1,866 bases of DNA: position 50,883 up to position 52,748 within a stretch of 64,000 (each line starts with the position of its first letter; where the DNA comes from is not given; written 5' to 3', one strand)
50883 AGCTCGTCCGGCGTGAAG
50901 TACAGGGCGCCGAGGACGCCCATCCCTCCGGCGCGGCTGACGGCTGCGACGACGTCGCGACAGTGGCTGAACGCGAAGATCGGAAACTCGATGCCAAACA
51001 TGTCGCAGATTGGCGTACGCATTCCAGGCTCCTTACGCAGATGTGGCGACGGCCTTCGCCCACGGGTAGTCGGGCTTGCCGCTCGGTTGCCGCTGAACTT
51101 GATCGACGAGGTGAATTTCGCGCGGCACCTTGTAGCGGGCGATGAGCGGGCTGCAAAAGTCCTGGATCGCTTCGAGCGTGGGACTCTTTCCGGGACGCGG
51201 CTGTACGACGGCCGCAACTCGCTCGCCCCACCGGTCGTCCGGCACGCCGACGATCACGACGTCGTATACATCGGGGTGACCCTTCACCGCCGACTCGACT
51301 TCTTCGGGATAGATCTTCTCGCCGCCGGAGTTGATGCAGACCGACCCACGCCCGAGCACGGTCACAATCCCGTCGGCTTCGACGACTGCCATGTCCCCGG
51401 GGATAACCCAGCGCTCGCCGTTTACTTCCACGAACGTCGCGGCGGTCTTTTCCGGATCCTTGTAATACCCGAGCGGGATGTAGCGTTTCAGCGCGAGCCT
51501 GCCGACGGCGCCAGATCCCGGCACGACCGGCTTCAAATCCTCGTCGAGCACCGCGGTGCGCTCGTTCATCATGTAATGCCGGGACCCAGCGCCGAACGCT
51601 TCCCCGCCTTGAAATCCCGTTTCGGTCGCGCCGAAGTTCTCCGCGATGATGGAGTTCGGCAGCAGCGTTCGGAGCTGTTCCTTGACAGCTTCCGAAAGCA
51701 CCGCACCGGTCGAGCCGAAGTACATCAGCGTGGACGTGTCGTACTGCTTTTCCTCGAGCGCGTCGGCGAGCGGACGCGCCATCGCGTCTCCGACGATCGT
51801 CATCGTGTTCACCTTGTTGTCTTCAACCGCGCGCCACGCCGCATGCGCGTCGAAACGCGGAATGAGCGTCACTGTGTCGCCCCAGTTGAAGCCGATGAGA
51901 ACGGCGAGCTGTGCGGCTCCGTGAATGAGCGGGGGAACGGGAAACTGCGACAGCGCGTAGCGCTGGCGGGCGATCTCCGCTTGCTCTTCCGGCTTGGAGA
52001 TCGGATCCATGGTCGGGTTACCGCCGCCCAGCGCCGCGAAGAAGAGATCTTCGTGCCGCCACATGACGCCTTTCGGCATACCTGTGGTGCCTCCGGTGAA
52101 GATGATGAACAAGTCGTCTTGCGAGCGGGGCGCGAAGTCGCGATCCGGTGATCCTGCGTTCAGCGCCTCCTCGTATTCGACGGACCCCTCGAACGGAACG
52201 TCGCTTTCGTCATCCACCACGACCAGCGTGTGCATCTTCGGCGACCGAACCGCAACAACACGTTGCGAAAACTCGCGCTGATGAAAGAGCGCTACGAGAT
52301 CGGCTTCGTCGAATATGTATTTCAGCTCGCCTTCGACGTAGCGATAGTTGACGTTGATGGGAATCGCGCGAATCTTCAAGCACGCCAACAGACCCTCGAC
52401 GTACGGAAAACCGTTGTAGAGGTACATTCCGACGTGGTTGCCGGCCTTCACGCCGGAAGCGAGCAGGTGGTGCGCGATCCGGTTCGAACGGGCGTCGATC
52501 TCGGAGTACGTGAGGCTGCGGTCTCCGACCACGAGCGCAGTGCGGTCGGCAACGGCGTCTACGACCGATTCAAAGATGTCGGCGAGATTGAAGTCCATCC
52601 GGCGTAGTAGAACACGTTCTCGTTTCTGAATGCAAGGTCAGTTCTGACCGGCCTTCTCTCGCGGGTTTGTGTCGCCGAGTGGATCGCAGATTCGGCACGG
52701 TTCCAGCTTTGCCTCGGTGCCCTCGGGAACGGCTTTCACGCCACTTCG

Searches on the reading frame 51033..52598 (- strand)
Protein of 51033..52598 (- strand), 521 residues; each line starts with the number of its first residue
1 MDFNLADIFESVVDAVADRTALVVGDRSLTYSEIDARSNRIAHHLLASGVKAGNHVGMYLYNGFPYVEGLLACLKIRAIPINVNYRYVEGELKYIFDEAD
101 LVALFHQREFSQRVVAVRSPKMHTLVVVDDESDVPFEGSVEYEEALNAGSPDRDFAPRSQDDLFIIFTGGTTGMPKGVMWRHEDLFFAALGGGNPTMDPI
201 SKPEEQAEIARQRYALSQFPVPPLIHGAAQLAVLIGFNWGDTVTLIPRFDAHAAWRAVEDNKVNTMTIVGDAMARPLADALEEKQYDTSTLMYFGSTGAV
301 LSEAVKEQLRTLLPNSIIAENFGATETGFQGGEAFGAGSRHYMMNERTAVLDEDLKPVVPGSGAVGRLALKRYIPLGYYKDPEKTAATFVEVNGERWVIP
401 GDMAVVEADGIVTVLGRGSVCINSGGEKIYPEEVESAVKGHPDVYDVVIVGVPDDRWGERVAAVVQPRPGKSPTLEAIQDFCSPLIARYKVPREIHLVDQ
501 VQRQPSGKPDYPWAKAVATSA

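Call 4: search_protein_families(library=pfam, proteins=[window:51033-52598:-], max_evalue=0.01)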
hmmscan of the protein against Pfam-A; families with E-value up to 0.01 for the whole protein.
window:51033-52598:- (521 aa): 2 families
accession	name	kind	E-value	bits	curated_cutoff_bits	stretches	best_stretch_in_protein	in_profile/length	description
PF00501.34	AMP-binding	-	1.8e-54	185.5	29.9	1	10-371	2-375/384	AMP-binding enzyme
PF13193.12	AMP-binding_C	-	1.2e-16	61.8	24.5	1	433-508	1-76/76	AMP-binding enzyme C-terminal domain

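Call 53: search_protein_families(library=ncbifam, proteins=[window:51033-52598:-], max_evalue=0.00001)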
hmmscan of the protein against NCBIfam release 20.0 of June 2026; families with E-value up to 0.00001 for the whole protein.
window:51033-52598:- (521 aa): 97 families (the best 25 are shown)
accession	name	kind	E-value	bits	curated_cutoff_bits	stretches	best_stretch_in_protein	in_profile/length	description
NF005863.0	PRK07798.1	subfamily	4e-216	718.8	543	1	1-520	2-533/540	acyl-CoA synthetase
NF004837.0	PRK06187.1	subfamily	2.9e-88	296.4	476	1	3-509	8-513/531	long-chain-fatty-acid--CoA ligase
NF006182.0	PRK08316.1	subfamily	3e-63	214.1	663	1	5-508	13-507/523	fatty acyl-CoA synthetase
NF006181.0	PRK08314.1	subfamily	1.7e-57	194.9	705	1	6-508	27-544/563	long-chain-fatty-acid--CoA ligase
NF005676.0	PRK07470.1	equivalog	2e-57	195.1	774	2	373-508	388-519/544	acyl-CoA synthetase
NF009071.0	PRK12406.1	subfamily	2e-55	188.2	701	1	21-508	5-492/510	acyl-CoA synthetase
NF009233.0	PRK12583.1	subfamily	4.6e-55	187.1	832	2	153-508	194-540/558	fatty acid CoA ligase family protein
NF004797.0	PRK06145.1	equivalog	1.4e-53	181.9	850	1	5-508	4-485/499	acyl-CoA synthetase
NF052580.1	Str24CoAsynCasG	equivalog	1.2e-51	175.7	750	1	15-508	52-540/548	steroid-24-oyl-CoA synthetase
NF005801.1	PRK07656.1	equivalog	1.8e-51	175.3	657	1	8-508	6-493/500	FadD3 family acyl-CoA ligase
NF052269.1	Staph_lig_FadD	equivalog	2.1e-51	174.8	650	1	25-510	24-485/499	long-chain-fatty-acid--CoA ligase FadD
NF005307.0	PRK06839.1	equivalog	1.7e-50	172.1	748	1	17-508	16-483/496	o-succinylbenzoate--CoA ligase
NF002966.0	PRK03640.1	equivalog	2.8e-50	171.3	556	1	16-508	15-470/483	o-succinylbenzoate--CoA ligase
NF004114.0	PRK05605.1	equivalog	1.1e-49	169.2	766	2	145-508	206-559/575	long-chain-fatty-acid--CoA ligase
NF004511.1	PRK05852.1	equivalog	1.7e-49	168.8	650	1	5-503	1-489/505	FadD7 family fatty acid--CoA ligase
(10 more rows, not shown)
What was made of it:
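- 51033..52598 (-): Acyl-CoA synthetase (521 aa), the next conserved neighbour. Pfam AMP-binding; NCBIfam PRK07798 at 719 bits, above its cut-off (calls 4, 53).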
